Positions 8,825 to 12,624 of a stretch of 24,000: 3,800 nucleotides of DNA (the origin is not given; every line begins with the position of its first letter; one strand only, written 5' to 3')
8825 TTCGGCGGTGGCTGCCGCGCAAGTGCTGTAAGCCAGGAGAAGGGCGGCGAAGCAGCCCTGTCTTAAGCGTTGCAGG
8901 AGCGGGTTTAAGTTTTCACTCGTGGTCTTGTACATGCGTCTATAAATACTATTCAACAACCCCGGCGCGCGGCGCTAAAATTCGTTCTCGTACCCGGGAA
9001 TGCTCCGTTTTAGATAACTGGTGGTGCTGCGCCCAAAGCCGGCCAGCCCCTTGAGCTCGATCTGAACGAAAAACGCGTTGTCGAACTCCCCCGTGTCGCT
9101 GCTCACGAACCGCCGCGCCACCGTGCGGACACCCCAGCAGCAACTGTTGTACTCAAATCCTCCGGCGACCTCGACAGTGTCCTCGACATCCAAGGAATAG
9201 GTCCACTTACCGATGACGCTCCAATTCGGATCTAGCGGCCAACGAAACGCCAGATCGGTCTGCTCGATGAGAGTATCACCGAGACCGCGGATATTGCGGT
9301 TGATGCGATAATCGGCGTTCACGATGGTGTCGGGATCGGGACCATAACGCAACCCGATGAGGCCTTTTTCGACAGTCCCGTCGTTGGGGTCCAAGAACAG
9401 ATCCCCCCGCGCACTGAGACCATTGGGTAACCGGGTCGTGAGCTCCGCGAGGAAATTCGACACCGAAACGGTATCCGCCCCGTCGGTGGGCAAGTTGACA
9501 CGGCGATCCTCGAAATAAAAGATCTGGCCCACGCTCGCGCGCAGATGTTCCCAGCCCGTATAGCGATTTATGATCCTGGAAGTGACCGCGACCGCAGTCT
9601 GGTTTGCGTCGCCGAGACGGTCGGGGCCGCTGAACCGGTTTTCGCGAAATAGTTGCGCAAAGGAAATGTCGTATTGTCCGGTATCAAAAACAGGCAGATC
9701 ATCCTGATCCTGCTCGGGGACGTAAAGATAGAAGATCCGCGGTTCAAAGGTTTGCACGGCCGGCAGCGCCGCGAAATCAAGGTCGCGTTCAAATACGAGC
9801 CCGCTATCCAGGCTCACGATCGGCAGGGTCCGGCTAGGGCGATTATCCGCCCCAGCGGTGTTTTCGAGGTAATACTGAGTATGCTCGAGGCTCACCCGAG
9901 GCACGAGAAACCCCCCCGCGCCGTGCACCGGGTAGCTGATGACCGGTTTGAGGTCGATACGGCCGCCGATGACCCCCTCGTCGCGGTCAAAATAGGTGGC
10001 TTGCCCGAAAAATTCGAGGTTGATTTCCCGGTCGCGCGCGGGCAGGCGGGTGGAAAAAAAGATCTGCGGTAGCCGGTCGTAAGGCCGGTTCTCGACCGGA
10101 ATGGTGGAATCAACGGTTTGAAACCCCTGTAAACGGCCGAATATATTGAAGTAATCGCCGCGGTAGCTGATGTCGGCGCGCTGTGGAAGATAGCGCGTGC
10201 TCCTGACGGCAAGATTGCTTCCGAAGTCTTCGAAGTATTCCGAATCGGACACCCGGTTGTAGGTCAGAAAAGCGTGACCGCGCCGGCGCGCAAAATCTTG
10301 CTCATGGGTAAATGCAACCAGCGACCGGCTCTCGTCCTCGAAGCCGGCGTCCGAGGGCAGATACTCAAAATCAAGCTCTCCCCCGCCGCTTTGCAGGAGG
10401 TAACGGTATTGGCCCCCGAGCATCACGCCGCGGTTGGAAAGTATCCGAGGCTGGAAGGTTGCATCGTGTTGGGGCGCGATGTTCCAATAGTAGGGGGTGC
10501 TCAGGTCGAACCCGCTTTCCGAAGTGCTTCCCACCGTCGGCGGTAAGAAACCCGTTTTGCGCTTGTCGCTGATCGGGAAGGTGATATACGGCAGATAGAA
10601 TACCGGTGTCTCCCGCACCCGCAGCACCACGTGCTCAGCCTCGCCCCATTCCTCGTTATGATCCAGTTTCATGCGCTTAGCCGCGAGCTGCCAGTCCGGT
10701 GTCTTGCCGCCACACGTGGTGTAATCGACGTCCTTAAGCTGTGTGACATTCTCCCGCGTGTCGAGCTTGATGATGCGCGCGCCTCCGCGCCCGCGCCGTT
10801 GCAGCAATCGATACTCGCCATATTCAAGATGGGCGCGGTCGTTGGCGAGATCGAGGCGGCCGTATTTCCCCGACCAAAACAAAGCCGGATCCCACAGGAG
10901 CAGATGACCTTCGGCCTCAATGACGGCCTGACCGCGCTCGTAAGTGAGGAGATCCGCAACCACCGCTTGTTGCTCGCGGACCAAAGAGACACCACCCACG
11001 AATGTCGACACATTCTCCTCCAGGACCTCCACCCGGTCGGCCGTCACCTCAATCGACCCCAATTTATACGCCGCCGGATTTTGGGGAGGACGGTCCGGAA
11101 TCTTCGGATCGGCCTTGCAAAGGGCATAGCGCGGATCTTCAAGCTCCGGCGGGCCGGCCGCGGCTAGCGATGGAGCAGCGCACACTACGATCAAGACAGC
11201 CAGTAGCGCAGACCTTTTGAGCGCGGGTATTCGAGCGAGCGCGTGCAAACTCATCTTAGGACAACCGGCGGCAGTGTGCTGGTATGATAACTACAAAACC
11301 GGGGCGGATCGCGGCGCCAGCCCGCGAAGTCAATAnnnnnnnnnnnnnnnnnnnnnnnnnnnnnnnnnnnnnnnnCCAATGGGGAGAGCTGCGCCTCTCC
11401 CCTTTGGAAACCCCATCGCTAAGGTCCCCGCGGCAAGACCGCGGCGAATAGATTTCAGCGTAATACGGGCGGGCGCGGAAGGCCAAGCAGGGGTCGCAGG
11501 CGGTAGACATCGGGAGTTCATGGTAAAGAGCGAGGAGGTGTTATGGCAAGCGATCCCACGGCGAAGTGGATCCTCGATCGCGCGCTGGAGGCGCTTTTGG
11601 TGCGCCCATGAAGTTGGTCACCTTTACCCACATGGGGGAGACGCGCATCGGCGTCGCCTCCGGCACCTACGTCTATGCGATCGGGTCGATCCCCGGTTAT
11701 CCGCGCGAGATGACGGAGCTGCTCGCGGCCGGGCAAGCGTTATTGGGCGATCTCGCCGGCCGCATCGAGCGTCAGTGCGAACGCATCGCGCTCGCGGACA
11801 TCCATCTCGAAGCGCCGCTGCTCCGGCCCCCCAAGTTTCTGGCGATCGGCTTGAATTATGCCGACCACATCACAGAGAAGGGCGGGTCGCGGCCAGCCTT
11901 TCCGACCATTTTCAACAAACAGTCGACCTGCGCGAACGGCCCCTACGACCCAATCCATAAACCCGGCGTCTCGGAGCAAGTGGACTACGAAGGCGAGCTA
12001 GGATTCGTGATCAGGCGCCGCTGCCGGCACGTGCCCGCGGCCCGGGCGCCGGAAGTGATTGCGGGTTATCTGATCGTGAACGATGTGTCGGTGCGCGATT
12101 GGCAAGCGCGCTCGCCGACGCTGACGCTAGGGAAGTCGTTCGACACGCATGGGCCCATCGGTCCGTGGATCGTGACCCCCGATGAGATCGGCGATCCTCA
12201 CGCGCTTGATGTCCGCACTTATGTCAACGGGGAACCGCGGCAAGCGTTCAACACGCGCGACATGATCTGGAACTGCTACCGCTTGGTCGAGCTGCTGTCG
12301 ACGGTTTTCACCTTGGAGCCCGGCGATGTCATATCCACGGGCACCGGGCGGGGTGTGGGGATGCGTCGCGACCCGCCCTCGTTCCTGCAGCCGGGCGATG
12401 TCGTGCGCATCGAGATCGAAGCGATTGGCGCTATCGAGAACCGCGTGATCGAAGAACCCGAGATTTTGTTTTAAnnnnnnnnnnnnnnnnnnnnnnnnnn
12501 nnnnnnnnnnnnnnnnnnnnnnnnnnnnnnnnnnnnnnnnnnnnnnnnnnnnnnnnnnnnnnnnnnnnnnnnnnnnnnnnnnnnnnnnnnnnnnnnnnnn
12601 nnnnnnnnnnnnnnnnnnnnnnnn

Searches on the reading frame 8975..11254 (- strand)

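Call 48: search_protein_families(library=pfam, proteins=[window:8975-11254:-], max_evalue=0.00001)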
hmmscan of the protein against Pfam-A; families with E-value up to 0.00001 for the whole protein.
window:8975-11254:- (759 aa): 2 families
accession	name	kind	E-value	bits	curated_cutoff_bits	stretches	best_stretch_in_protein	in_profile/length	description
PF04453.20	LptD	-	1.2e-99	334.7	22.4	1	309-678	2-384/384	LPS transport system D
PF19838.5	LptD_2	-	1.1e-09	38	22.5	1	210-340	7-147/464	LptD protein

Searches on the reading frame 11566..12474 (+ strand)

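Call 48: search_protein_families(library=pfam, proteins=[window:11566-12474:+], max_evalue=0.00001)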
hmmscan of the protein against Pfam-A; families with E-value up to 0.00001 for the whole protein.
window:11566-12474:+ (302 aa): 1 family
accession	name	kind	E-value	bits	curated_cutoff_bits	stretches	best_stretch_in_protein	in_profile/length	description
PF01557.24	FAA_hydrolase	-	1.2e-69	234.7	23.9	1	91-294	2-213/214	Fumarylacetoacetate (FAA) hydrolase C-terminal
